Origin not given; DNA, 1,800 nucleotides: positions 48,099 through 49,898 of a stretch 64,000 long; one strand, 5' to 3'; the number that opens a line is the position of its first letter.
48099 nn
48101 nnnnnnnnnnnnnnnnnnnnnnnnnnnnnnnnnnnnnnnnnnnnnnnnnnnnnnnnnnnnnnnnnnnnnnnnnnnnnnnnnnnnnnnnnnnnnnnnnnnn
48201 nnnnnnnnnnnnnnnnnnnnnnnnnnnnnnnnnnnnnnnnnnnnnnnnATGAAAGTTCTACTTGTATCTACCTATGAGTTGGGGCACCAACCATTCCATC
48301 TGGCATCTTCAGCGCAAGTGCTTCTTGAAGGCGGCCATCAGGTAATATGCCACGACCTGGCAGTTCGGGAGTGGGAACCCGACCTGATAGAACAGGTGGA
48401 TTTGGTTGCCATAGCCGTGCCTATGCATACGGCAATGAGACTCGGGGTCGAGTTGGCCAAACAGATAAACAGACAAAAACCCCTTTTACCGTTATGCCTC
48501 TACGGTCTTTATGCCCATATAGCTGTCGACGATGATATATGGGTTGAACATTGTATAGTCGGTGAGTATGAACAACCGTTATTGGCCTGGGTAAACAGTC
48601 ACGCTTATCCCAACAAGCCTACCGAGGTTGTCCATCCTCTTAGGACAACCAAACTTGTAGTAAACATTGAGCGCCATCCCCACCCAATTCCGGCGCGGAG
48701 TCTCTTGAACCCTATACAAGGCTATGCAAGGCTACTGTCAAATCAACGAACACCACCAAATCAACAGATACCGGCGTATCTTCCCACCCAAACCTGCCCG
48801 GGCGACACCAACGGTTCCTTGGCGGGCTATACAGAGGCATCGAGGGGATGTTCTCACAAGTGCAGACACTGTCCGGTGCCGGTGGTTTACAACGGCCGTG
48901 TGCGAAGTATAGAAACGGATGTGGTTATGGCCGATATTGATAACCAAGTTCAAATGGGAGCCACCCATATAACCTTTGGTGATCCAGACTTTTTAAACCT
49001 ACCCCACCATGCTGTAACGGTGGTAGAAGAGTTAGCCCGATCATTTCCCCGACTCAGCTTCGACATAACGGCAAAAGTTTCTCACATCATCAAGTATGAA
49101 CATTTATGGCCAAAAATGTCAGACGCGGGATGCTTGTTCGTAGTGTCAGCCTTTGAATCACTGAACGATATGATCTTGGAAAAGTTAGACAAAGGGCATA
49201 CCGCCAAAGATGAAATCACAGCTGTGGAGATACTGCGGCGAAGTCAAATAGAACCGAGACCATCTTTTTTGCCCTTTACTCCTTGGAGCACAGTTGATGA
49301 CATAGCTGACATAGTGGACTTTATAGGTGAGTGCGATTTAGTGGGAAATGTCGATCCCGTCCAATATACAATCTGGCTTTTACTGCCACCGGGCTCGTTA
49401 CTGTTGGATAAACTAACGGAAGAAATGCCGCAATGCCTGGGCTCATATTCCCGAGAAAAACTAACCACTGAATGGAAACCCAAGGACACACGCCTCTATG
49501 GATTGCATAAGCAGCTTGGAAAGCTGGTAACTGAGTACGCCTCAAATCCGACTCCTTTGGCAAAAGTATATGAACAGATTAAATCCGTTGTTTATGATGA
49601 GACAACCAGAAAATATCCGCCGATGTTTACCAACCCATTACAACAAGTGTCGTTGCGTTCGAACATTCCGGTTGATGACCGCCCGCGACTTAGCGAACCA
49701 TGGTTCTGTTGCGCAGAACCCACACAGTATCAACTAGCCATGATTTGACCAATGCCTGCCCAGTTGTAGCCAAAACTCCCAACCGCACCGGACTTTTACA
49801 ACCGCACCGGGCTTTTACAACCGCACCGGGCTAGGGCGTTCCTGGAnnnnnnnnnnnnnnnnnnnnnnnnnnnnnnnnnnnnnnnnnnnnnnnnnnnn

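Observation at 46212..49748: Uncharacterised two-gene cassette: ATP-grasp ligase translationally coupled to a B12-like radical SAM enzyme with a CCAEP tail, divergent from an NfuA-type Fe-S carrier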

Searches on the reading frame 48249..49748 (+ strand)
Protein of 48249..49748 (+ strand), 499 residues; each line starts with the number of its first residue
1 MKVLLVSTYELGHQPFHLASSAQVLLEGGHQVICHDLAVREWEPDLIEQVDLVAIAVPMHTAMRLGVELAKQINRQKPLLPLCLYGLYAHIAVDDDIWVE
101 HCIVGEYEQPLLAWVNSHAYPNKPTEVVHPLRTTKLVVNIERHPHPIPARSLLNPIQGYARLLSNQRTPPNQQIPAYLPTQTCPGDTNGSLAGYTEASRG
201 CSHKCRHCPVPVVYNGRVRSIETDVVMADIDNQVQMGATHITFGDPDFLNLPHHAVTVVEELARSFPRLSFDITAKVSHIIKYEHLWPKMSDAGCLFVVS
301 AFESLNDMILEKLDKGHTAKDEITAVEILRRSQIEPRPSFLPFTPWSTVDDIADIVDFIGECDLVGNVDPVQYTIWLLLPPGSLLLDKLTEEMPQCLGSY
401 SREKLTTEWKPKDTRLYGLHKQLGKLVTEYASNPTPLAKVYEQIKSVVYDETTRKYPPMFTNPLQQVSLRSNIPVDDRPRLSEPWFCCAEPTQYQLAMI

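Call 3: search_protein_families(library=ncbifam, proteins=[window:48249-49748:+], max_evalue=0.01)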
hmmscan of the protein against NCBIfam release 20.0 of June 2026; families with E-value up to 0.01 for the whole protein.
window:48249-49748:+ (499 aa): 18 families
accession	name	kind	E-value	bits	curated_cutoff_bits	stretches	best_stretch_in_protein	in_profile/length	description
NF040546.1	rSAM_CUAEP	equivalog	5.4e-148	493.6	500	1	3-497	1-467/468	CUAEP/CCAEP-tail radical SAM (seleno)protein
NF040542.1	rSAM_RCCLKC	equivalog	1.6e-76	258.2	450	1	3-423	1-407/423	arsinothricin biosynthesis radical SAM protein ArsL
TIGR04479.1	bcpD_PhpK_rSAM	subfamily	9.7e-12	44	600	1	195-361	244-408/504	PhpK family radical SAM P-methyltransferase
TIGR04014.1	B12_SAM_MJ_0865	equivalog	3.7e-10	39.2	360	2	185-242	154-210/434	methyl-coenzyme M reductase glutamine C-methyltransferase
TIGR04072.2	rSAM_ladder_B12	equivalog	4.4e-09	35.5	360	1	196-334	184-321/443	lipid biosynthesis B12-binding/radical SAM protein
TIGR03471.1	HpnJ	equivalog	9.7e-09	34.6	577.6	1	197-358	202-361/472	hopanoid biosynthesis associated radical SAM protein HpnJ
TIGR04013.1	B12_SAM_MJ_1487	hypoth_equivalog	1.1e-08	34.4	251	1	190-244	149-203/382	TIGR04013 family B12-binding domain/radical SAM domain-containing protein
TIGR04295.1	B12_rSAM_oligo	hypoth_equivalog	3.5e-07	29.3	400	1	195-331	203-331/422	TIGR04295 family B12-binding domain-containing radical SAM protein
TIGR04385.1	B12_rSAM_cofa1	equivalog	4.7e-07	29.4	450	1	196-358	199-363/438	B12 lower ligand biosynthesis radical SAM protein BzaD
TIGR04367.1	HpnR_B12_rSAM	equivalog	9.5e-06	24.4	650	1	195-334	189-325/490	hopanoid C-3 methylase HpnR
NF033070.1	rSAM_AprD4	equivalog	1.4e-05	24.2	500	1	196-364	200-368/456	AprD4 family radical SAM diol-dehydratase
NF050148.1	rSAM_ApyD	equivalog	4.4e-05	22.1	750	1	195-392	202-396/645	RiPP biosynthesis radical SAM protein ApyD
TIGR02026.1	BchE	equivalog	0.00013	21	481.35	1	196-335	198-338/497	magnesium-protoporphyrin IX monomethyl ester anaerobic oxidative cyclase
TIGR03975.1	rSAM_ocin_1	subfamily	0.00045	18.9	281.85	1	195-341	264-409/606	RiPP maturation radical SAM C-methyltransferase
TIGR00089.1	TIGR00089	subfamily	0.00046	19.1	251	1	188-242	136-189/429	MiaB/RimO family radical SAM methylthiotransferase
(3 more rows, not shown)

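Call 4: search_protein_families(library=pfam, proteins=[window:48249-49748:+], max_evalue=0.01)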
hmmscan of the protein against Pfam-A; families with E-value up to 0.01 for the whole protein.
window:48249-49748:+ (499 aa): 1 family
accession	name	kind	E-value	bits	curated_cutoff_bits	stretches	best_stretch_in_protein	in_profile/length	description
PF04055.27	Radical_SAM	-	2.9e-14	54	29.5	1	198-359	4-166/166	Radical SAM superfamily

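Call 10: find_homologous_proteins(query=window:48249-49745:+, max_evalue=1e-10)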
Query window:48249-49745:+ (499 aa): 7995 proteins with E <= 1e-10 among 8000 candidates; the best 120 are listed.
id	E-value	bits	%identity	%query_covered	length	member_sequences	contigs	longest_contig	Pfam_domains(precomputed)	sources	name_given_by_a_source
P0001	0.0e+0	1166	100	100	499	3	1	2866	PF04055.28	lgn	-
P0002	1.3e-139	484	46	99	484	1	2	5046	PF04055.28,PF02310.25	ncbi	ncbi:MAG: CUAEP/CCAEP-tail radical SAM (seleno)protein [Acidimicrobiales bacterium]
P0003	4.1e-137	476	48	99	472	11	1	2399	PF04055.28,PF02310.25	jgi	jgi:radical SAM superfamily enzyme YgiQ (UPF0313 family)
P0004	4.5e-136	473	48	99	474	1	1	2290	PF04055.28,PF02310.25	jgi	jgi:radical SAM superfamily enzyme YgiQ (UPF0313 family)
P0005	1.1e-135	471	47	99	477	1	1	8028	PF04055.28,PF02310.25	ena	-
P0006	7.2e-135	469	47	99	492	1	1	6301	PF04055.28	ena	-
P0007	9.9e-135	468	46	99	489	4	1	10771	PF04055.28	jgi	-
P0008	1.9e-134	467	47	99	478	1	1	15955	PF04055.28,PF02310.25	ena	-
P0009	3.9e-134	466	46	99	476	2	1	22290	PF04055.28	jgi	jgi:hypothetical protein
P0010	4.1e-134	466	46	100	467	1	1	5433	PF04055.28,PF02310.25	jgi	jgi:radical SAM superfamily enzyme YgiQ (UPF0313 family)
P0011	4.9e-134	466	46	100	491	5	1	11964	PF04055.28,PF02310.25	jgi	jgi:radical SAM superfamily enzyme YgiQ (UPF0313 family)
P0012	5.6e-134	466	47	99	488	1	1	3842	PF04055.28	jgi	jgi:radical SAM superfamily enzyme YgiQ (UPF0313 family)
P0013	6.3e-134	466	47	98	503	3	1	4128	PF04055.28,PF02310.25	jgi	jgi:radical SAM superfamily enzyme YgiQ (UPF0313 family)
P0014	7.6e-134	465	46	100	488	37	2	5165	PF04055.28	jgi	-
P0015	8.6e-134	465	47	99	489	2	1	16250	PF04055.28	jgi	-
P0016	9.0e-134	465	46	99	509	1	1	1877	PF04055.28,PF02310.25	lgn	-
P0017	1.1e-133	465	44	99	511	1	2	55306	PF04055.28,PF02310.25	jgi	jgi:hypothetical protein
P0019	2.1e-133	464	46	99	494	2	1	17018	PF04055.28,PF02310.25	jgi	jgi:radical SAM superfamily enzyme YgiQ (UPF0313 family)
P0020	2.7e-133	464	45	99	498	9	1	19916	PF04055.28,PF02310.25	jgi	jgi:radical SAM superfamily enzyme YgiQ (UPF0313 family)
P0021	3.0e-133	463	47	100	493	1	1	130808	PF04055.28,PF02310.25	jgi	jgi:radical SAM superfamily enzyme YgiQ (UPF0313 family)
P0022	3.1e-133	463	46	100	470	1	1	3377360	PF04055.28,PF02310.25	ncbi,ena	-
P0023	4.5e-133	463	45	99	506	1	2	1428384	PF04055.28,PF02310.25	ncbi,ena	-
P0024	6.2e-133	462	46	100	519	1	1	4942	PF04055.28,PF02310.25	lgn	-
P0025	9.0e-133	462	45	100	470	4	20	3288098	PF04055.28,PF02310.25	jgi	jgi:radical SAM superfamily enzyme YgiQ (UPF0313 family)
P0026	1.5e-132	461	47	99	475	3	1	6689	PF04055.28,PF02310.25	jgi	jgi:radical SAM superfamily enzyme YgiQ (UPF0313 family)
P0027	1.9e-132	461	47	100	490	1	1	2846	PF04055.28,PF02310.25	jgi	jgi:radical SAM superfamily enzyme YgiQ (UPF0313 family)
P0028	2.4e-132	460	46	100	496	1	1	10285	PF04055.28,PF02310.25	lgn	-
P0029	4.7e-132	459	46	100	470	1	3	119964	PF04055.28,PF02310.25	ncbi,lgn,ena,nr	ncbi:MAG: CUAEP/CCAEP-tail radical SAM protein [Chloroflexi bacterium]|nr:CUAEP/CCAEP-tail radical S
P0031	7.2e-132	459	46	100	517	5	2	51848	PF04055.28,PF02310.25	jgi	-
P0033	7.6e-132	459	45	99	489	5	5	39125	PF04055.28,PF02310.25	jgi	jgi:radical SAM superfamily enzyme YgiQ (UPF0313 family)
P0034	7.7e-132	459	46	99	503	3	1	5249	PF04055.28,PF02310.25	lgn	-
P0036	1.2e-131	458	46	100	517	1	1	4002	PF04055.28,PF02310.25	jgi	jgi:radical SAM superfamily enzyme YgiQ (UPF0313 family)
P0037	1.2e-131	458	46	99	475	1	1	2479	PF04055.28,PF02310.25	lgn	-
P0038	1.3e-131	458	45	100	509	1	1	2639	PF04055.28,PF02310.25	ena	-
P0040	1.8e-131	458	46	100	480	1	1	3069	PF04055.28,PF02310.25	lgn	-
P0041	2.7e-131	457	46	100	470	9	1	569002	PF04055.28,PF02310.25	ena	-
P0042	3.0e-131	457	46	100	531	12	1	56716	PF04055.28,PF02310.25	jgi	jgi:radical SAM superfamily enzyme YgiQ (UPF0313 family)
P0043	3.3e-131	457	46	99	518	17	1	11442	PF04055.28,PF02310.25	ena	-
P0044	3.7e-131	457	46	99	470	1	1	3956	PF04055.28,PF02310.25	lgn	-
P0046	4.5e-131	456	46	99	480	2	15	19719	PF04055.28,PF02310.25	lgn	-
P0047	4.5e-131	456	45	99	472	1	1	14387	PF04055.28,PF02310.25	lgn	-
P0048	4.5e-131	456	45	100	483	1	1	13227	PF04055.28,PF02310.25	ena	-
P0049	5.1e-131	456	46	100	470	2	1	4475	PF04055.28,PF02310.25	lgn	-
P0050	6.5e-131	456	45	100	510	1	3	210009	PF04055.28,PF02310.25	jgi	-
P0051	7.4e-131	456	47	99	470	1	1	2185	PF04055.28,PF02310.25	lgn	-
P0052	8.5e-131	455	46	100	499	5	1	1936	PF04055.28,PF02310.25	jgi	jgi:radical SAM superfamily enzyme YgiQ (UPF0313 family)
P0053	9.4e-131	455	46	99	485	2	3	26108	PF04055.28,PF02310.25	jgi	-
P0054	1.1e-130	455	47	99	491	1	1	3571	PF04055.28,PF02310.25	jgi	-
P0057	1.7e-130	454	43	99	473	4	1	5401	PF04055.28,PF02310.25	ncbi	-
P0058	2.3e-130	454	45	100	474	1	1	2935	PF04055.28,PF02310.25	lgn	-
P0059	2.9e-130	454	46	100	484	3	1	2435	PF04055.28,PF02310.25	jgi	jgi:radical SAM superfamily enzyme YgiQ (UPF0313 family)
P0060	3.0e-130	454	45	99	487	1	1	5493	PF04055.28,PF02310.25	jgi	jgi:radical SAM superfamily enzyme YgiQ (UPF0313 family)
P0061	3.1e-130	453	46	100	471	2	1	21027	PF04055.28,PF02310.25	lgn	-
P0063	3.3e-130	453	45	99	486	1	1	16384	PF04055.28,PF02310.25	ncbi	-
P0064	3.3e-130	453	45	99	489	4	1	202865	PF04055.28,PF02310.25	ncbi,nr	ncbi:MAG TPA: CUAEP/CCAEP-tail radical SAM protein [Acidimicrobiales bacterium]|nr:CUAEP/CCAEP-tail 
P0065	3.4e-130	453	47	99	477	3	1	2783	PF04055.28,PF02310.25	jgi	-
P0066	3.4e-130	453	45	100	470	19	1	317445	PF04055.28,PF02310.25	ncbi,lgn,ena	-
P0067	3.4e-130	453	46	100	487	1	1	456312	PF04055.28,PF02310.25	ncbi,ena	-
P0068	3.5e-130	453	44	100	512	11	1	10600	PF04055.28,PF02310.25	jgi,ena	jgi:radical SAM superfamily enzyme YgiQ (UPF0313 family)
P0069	3.9e-130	453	47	99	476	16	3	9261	PF04055.28,PF02310.25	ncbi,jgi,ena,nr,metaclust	ncbi:MAG TPA: CUAEP/CCAEP-tail radical SAM protein [Acidimicrobiia bacterium]|nr:CUAEP/CCAEP-tail ra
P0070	4.2e-130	453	45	99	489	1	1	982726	PF04055.28,PF02310.25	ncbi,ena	-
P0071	4.8e-130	453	46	99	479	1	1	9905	PF04055.28,PF02310.25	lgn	-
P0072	5.0e-130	453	43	100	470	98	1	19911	PF04055.28,PF02310.25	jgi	jgi:radical SAM superfamily enzyme YgiQ (UPF0313 family)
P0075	6.8e-130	452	46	100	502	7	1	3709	PF04055.28,PF02310.25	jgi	jgi:radical SAM superfamily enzyme YgiQ (UPF0313 family)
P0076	6.8e-130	452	46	100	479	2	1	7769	PF04055.28,PF02310.25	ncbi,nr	ncbi:MAG: radical SAM protein [Acidobacteriota bacterium]|nr:radical SAM protein [Acidobacteriota ba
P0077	7.0e-130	452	45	100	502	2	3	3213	PF04055.28,PF02310.25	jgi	-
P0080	9.4e-130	452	46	99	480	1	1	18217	PF04055.28,PF02310.25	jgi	jgi:radical SAM superfamily enzyme YgiQ (UPF0313 family)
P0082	9.8e-130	452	46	99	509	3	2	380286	PF04055.28,PF02310.25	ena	-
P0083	1.1e-129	452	46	99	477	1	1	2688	PF04055.28,PF02310.25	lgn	-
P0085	1.9e-129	451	46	99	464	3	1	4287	PF04055.28,PF02310.25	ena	-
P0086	2.0e-129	451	46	99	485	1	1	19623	PF04055.28,PF02310.25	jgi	jgi:hypothetical protein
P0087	2.1e-129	451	46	99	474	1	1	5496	PF04055.28,PF02310.25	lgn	-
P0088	2.4e-129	451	46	100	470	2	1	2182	PF04055.28,PF02310.25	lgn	-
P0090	3.1e-129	450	44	100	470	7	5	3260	PF04055.28,PF02310.25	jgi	jgi:radical SAM superfamily enzyme YgiQ (UPF0313 family)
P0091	3.3e-129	450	43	100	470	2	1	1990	PF04055.28,PF02310.25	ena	-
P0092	3.6e-129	450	45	100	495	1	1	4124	PF04055.28,PF02310.25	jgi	jgi:hypothetical protein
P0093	3.7e-129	450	47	99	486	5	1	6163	PF04055.28,PF02310.25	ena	-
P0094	3.8e-129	450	45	99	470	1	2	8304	PF04055.28,PF02310.25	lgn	-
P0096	4.9e-129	450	44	100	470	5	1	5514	PF04055.28,PF02310.25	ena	-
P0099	6.5e-129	449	47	98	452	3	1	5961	PF04055.28,PF02310.25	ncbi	-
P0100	6.7e-129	449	46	100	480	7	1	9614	PF04055.28,PF02310.25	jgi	jgi:radical SAM superfamily enzyme YgiQ (UPF0313 family)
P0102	7.7e-129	449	43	100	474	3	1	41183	PF04055.28,PF02310.25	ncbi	-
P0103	8.0e-129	449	46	100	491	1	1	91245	PF04055.28,PF02310.25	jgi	jgi:radical SAM superfamily enzyme YgiQ (UPF0313 family)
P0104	8.4e-129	449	46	100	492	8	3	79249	PF04055.28,PF02310.25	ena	-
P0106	8.9e-129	449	46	100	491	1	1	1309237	PF04055.28,PF02310.25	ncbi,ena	-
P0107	1.0e-128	449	45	100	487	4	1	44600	PF04055.28,PF02310.25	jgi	jgi:radical SAM superfamily enzyme YgiQ (UPF0313 family)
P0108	1.1e-128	448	45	100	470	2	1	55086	PF04055.28,PF02310.25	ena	-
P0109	1.2e-128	448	45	99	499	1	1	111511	PF04055.28,PF02310.25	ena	-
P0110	1.2e-128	448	47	99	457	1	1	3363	PF04055.28,PF02310.25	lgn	-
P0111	1.3e-128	448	45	99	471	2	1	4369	PF04055.28,PF02310.25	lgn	-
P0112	1.3e-128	448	45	100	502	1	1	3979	PF04055.28,PF02310.25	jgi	jgi:radical SAM superfamily enzyme YgiQ (UPF0313 family)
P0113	1.5e-128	448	47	98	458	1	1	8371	PF04055.28,PF02310.25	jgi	jgi:radical SAM superfamily enzyme YgiQ (UPF0313 family)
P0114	1.5e-128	448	45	99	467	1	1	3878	PF04055.28,PF02310.25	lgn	-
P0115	1.6e-128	448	45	99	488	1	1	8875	PF04055.28,PF02310.25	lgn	-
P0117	1.7e-128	448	45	100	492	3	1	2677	PF04055.28,PF02310.25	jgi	jgi:radical SAM superfamily enzyme YgiQ (UPF0313 family)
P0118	1.8e-128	448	45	99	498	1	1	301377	PF04055.28,PF02310.25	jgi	jgi:radical SAM superfamily enzyme YgiQ (UPF0313 family)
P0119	1.9e-128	448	46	98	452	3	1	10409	PF04055.28,PF02310.25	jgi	jgi:radical SAM superfamily enzyme YgiQ (UPF0313 family)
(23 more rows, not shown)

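Call 18: find_related_loci(query=A1, collection=genome_contigs, flank=8000)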
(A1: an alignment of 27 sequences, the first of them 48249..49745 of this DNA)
Query A1 (499 aa) in genome_contigs; peptide patterns used: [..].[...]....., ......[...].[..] (x = any residue, [..] = any of these).
600 stretches matched a pattern (row limit reached: there are more); 574 encode a relative of the query (tblastn E <= 1e-3); the best 80 are kept; 80 distinct loci.
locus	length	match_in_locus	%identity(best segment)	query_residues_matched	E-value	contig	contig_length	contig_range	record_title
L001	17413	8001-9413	45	1-497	6e-135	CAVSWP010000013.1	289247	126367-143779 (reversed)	MAG: uncultured Acidimicrobiales bacterium isolate MFD09222.bin.1.147 genome assembly, contig: contig_75161, whole genom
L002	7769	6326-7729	46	1-499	5e-134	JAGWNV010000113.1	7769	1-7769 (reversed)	MAG: Acidobacteriota bacterium isolate REEB240 contig-150_14776, whole genome shotgun sequence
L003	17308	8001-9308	47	1-496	2e-133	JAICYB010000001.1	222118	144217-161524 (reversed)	MAG: Actinomycetes bacterium isolate LS_FP_2_bin.162 k141_120947_length_222118_cov_10.9982, whole genome shotgun sequenc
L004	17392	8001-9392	46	1-499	6e-133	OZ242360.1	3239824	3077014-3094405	MAG: Chloroflexota bacterium isolate 96c89a91-56bf-49b9-8890-dc7aad1d8409 genome assembly, chromosome: 1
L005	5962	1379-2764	45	1-497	3e-133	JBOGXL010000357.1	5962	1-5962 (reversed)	MAG: Actinomycetota bacterium isolate M3-S_metawrap_bin.66 k127_3108535, whole genome shotgun sequence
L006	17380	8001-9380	46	1-499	6e-133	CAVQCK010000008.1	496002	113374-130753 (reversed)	MAG: uncultured Actinomycetes bacterium isolate MFD02159.bin.3.105 genome assembly, contig: contig_4884, whole genome sh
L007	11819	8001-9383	46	1-499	8e-133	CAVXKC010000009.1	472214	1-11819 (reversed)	MAG: uncultured Thermoleophilaceae bacterium isolate MFD06229.bin.2.42 genome assembly, contig: contig_44622, whole geno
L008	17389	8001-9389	43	4-497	4e-133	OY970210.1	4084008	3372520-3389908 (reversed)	MAG: uncultured Solirubrobacterales bacterium isolate MFD09286.bin.c.2 genome assembly, chromosome: 1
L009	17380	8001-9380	46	1-499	1e-132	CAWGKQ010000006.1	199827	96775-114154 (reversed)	MAG: uncultured Actinomycetes bacterium isolate MFD02199.bin.2.54 genome assembly, contig: contig_27048, whole genome sh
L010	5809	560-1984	45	1-496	3e-133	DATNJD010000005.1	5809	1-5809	MAG TPA_asm: Acidimicrobiales bacterium isolate SMAG_U11390 k141_444410, whole genome shotgun sequence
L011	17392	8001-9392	45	1-499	1e-131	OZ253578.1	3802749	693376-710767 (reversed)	MAG: Chloroflexota bacterium isolate 48853afe-6264-4d68-b03e-03448b293cf5 genome assembly, chromosome: 1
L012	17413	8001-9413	46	1-497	1e-131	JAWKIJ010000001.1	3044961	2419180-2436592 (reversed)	MAG: Microthrixaceae bacterium isolate BC1.12 BC1.12.fa-1, whole genome shotgun sequence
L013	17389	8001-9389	43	1-497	2e-131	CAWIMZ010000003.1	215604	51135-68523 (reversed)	MAG: uncultured Solirubrobacterales bacterium isolate MFD05377.bin.2.37 genome assembly, contig: contig_114461, whole ge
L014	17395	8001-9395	46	1-499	8e-131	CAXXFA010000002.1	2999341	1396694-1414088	MAG: Chloroflexota bacterium isolate 89e1c7f9-7971-4734-96c6-435762dbc333 genome assembly, contig: contig_2, whole genom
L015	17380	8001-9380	46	1-499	5e-131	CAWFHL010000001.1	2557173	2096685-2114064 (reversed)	MAG: uncultured Actinomycetes bacterium isolate MFD04944.bin.2.165 genome assembly, contig: contig_11167, whole genome s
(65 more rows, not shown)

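Call 27: search_solved_structures(query=A1, max_evalue=0.001)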
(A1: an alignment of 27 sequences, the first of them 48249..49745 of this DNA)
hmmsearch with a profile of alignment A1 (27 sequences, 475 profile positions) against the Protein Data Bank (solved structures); distinct sequences matched with E-value up to 0.001: 3.
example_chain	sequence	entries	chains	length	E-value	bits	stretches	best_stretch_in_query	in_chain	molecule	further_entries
9ccb_A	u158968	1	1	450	1e-08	37.8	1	162-337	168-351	Radical SAM core domain-containing protein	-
6fd2_B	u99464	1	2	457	3.8e-07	32.7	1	173-339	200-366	Putative apramycin biosynthetic oxidoreductase 4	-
5ul2_A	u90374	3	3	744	2.8e-05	26.5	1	172-347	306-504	OxsB protein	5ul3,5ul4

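Call 31: find_encoding_contigs(protein=P0119, flank=6000, max_places=3)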
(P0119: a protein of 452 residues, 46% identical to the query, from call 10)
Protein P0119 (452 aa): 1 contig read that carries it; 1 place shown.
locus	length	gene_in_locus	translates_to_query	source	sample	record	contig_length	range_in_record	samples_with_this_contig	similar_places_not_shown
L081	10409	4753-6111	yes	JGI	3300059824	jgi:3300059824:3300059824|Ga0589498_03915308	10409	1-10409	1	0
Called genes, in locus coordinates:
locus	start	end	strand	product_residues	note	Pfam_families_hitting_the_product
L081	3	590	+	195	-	?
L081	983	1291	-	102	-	-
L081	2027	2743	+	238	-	PF02596:DUF169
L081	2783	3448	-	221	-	PF01106:NifU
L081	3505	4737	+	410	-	PF18130:ATPgrasp_N, PF01071:GARS_A, PF02222:ATP-grasp (faint), PF13535:ATP-grasp_4, PF18603:LAL_C2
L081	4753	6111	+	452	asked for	PF02310:B12-binding (weak), PF04055:Radical_SAM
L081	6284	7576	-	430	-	PF01139:RtcB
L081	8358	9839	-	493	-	-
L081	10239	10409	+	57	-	?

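Call 32: find_encoding_contigs(protein=P0113, flank=6000, max_places=3)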
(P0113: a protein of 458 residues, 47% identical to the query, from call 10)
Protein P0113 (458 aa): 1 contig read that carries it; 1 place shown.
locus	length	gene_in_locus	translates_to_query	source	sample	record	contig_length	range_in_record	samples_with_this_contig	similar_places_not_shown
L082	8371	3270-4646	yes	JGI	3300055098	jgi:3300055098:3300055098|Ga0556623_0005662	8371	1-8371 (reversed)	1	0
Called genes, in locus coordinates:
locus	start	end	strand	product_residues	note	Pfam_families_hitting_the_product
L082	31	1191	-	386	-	PF00108:Thiolase_N, PF02803:Thiolase_C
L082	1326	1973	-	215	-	PF01106:NifU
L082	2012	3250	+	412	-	PF18130:ATPgrasp_N, PF13535:ATP-grasp_4, PF18603:LAL_C2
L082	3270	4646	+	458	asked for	PF02310:B12-binding, PF04055:Radical_SAM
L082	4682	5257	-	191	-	PF22742:PspAB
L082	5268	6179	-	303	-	PF01435:Peptidase_M48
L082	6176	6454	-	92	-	PF22743:PspAA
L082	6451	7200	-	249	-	PF04012:PspA_IM30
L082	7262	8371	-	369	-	?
